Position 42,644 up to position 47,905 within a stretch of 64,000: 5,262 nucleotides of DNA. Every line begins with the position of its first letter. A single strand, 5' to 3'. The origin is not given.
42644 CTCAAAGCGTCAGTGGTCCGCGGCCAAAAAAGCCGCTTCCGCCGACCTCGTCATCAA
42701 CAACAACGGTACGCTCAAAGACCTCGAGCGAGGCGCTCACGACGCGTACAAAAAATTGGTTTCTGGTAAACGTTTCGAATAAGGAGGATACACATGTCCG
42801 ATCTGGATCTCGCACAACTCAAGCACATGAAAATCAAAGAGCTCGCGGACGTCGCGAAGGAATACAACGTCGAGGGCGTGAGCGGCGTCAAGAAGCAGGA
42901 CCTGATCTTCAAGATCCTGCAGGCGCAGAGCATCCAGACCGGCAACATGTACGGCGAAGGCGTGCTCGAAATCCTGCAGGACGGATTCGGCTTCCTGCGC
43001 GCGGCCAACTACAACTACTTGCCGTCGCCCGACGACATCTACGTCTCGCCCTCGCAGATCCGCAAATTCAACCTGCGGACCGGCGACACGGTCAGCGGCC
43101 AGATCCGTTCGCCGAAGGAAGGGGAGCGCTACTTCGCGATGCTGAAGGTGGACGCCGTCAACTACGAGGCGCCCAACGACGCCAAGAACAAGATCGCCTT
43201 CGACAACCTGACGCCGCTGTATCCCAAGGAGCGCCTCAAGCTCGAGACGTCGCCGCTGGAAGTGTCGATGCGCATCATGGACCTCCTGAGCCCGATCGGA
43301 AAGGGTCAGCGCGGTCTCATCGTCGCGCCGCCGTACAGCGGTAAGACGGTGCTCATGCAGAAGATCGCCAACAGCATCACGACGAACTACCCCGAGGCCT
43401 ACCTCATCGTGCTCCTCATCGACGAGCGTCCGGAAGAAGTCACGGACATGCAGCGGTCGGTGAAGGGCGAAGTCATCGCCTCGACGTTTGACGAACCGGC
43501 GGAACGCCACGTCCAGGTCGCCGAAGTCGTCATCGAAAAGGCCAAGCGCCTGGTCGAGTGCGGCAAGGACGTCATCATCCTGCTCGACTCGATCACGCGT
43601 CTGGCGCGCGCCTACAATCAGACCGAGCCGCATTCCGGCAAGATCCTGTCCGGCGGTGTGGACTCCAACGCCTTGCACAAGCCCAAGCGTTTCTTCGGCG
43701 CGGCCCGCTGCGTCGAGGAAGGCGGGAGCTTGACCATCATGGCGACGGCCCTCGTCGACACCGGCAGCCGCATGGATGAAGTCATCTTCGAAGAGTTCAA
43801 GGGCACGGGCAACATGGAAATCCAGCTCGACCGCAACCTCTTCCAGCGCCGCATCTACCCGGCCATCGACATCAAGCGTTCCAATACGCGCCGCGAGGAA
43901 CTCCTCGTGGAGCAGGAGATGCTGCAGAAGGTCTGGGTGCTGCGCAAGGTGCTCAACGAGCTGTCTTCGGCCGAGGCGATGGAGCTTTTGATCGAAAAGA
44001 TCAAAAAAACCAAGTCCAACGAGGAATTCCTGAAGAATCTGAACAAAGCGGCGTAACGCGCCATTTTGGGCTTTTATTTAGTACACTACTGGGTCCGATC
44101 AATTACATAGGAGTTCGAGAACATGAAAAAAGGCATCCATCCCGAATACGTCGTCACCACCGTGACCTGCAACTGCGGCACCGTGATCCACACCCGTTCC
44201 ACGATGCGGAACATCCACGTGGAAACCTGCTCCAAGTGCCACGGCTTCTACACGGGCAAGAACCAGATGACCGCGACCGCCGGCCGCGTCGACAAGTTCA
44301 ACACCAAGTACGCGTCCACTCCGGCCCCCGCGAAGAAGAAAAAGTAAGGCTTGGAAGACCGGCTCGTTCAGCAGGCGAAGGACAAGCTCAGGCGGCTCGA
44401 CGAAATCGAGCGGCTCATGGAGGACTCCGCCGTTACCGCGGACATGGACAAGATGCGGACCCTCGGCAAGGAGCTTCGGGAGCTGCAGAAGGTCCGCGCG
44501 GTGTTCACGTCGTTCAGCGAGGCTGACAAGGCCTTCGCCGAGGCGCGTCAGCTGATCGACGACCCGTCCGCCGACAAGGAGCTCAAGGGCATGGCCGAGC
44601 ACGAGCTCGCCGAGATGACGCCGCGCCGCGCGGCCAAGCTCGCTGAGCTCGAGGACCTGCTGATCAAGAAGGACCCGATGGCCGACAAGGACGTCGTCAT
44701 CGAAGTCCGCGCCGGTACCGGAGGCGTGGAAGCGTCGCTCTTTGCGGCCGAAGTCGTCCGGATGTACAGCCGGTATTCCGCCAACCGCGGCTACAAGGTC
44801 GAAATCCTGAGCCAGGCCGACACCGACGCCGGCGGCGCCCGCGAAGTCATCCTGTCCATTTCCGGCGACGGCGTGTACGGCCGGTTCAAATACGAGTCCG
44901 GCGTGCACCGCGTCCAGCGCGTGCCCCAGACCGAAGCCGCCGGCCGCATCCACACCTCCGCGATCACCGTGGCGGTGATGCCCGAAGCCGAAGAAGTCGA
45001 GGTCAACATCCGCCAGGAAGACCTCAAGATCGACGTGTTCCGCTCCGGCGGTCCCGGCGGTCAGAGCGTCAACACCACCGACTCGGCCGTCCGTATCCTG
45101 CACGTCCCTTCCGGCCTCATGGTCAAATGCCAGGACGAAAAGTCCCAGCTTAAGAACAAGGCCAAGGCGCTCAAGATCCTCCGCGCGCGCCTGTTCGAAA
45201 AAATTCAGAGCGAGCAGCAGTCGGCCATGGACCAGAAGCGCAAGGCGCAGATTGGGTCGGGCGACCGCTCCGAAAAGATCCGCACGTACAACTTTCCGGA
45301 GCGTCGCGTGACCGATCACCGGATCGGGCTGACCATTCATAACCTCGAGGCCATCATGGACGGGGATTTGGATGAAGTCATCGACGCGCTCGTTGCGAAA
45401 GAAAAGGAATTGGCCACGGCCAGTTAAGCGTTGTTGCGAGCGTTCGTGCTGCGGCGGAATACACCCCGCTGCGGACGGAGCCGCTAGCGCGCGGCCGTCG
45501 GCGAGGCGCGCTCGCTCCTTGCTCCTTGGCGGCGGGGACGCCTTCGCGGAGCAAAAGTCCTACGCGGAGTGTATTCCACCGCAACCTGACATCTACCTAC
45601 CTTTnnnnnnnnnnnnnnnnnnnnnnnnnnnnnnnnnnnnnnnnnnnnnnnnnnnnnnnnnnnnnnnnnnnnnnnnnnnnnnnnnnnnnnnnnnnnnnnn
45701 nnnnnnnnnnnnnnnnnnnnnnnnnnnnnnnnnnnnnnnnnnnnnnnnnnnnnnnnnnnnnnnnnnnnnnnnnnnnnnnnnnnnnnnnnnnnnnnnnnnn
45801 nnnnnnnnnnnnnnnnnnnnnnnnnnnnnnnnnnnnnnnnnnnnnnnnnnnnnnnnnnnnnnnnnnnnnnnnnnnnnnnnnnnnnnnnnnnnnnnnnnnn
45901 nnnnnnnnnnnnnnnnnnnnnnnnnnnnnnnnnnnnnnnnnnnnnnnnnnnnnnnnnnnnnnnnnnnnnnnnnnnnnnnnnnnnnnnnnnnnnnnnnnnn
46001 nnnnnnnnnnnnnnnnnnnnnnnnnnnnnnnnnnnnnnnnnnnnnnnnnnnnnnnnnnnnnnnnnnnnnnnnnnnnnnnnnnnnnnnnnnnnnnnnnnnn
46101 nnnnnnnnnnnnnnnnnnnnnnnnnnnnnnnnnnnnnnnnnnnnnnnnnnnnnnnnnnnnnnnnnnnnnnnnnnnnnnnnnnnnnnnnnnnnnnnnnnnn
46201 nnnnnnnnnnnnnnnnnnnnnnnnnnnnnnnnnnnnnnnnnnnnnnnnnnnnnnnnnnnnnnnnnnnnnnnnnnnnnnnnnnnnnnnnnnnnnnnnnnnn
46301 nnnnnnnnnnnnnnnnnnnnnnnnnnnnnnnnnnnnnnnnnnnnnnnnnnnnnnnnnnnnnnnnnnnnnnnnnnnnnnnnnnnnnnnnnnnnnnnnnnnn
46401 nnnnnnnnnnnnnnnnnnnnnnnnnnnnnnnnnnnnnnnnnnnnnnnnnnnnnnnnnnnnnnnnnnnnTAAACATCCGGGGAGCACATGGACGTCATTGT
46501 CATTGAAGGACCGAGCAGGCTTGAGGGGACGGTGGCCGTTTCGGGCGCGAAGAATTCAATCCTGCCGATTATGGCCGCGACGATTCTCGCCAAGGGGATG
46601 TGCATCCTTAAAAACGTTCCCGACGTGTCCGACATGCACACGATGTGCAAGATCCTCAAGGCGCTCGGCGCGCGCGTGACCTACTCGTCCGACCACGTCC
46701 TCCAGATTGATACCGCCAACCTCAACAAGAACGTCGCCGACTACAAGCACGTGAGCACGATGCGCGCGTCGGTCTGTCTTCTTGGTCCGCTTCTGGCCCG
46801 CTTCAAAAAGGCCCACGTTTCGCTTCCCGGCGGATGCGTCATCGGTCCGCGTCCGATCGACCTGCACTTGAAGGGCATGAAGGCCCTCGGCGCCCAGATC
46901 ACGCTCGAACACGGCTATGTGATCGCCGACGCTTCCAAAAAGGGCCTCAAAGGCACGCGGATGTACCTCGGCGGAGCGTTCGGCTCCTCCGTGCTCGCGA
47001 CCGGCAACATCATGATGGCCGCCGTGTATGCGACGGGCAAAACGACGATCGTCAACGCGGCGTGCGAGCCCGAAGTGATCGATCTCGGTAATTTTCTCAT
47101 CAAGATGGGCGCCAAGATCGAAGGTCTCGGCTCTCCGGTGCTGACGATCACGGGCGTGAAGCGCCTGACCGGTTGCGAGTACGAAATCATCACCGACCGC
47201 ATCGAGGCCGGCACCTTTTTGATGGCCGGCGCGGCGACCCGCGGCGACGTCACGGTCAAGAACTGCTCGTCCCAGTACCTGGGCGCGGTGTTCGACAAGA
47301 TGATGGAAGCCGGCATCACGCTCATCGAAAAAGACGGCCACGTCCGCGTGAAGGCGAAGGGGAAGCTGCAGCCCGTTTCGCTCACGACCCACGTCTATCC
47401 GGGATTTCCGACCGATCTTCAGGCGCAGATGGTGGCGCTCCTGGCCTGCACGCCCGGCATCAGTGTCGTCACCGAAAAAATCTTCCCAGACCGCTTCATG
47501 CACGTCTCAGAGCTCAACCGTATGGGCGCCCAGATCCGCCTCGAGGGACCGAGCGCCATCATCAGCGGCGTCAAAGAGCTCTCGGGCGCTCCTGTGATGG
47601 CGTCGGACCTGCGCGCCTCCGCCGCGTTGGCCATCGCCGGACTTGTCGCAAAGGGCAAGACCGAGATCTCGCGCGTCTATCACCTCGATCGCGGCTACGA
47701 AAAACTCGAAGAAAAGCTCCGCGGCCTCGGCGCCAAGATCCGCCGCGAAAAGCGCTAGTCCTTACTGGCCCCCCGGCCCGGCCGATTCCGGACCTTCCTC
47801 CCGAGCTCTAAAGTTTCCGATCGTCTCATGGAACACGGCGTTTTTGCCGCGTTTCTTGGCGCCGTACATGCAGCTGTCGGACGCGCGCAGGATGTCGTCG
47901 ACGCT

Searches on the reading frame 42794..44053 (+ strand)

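Call 63: search_protein_families(library=pfam, proteins=[window:42794-44053:+], max_evalue=0.00001)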
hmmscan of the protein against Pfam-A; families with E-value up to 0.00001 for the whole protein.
window:42794-44053:+ (420 aa): 3 families
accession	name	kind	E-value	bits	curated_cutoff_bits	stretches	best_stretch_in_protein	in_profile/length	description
PF07497.18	Rho_RNA_bind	-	1.1e-34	118.5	27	1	55-127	2-72/73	Rho termination factor, RNA-binding domain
PF00006.31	ATP-synt_ab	-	7.5e-28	98.1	29.5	1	159-363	2-211/213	ATP synthase alpha/beta family, nucleotide-binding domain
PF07498.18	Rho_N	-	7.5e-16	58.3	24.9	1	8-48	1-41/43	Rho termination factor, N-terminal domain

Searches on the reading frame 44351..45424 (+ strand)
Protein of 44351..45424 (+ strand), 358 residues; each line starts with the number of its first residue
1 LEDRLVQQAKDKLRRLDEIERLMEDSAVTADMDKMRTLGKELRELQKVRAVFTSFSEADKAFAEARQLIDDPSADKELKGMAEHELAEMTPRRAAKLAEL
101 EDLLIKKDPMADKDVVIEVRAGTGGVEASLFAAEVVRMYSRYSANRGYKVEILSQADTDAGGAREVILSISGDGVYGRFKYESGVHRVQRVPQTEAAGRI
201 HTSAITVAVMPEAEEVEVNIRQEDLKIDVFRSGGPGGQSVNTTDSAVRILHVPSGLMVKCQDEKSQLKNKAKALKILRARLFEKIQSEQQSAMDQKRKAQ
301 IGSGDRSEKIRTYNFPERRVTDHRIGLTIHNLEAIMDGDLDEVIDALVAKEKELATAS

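Call 63: search_protein_families(library=pfam, proteins=[window:44351-45424:+], max_evalue=0.00001)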
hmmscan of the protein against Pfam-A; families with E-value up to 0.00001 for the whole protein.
window:44351-45424:+ (358 aa): 2 families
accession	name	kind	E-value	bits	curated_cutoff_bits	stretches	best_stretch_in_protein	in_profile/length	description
PF03462.23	PCRF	-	1.4e-62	211.4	24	1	14-207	3-194/194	PCRF domain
PF00472.26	RF-1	-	2.1e-42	144.2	35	1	214-324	1-116/116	RF-1 domain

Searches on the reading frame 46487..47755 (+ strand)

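Call 63: search_protein_families(library=pfam, proteins=[window:46487-47755:+], max_evalue=0.00001)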
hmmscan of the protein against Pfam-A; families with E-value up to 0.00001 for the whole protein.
window:46487-47755:+ (423 aa): 1 family
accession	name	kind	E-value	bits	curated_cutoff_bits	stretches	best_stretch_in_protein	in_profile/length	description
PF00275.25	EPSP_synthase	-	7.1e-103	345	22.8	1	7-411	2-417/417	EPSP synthase (3-phosphoshikimate 1-carboxyvinyltransferase)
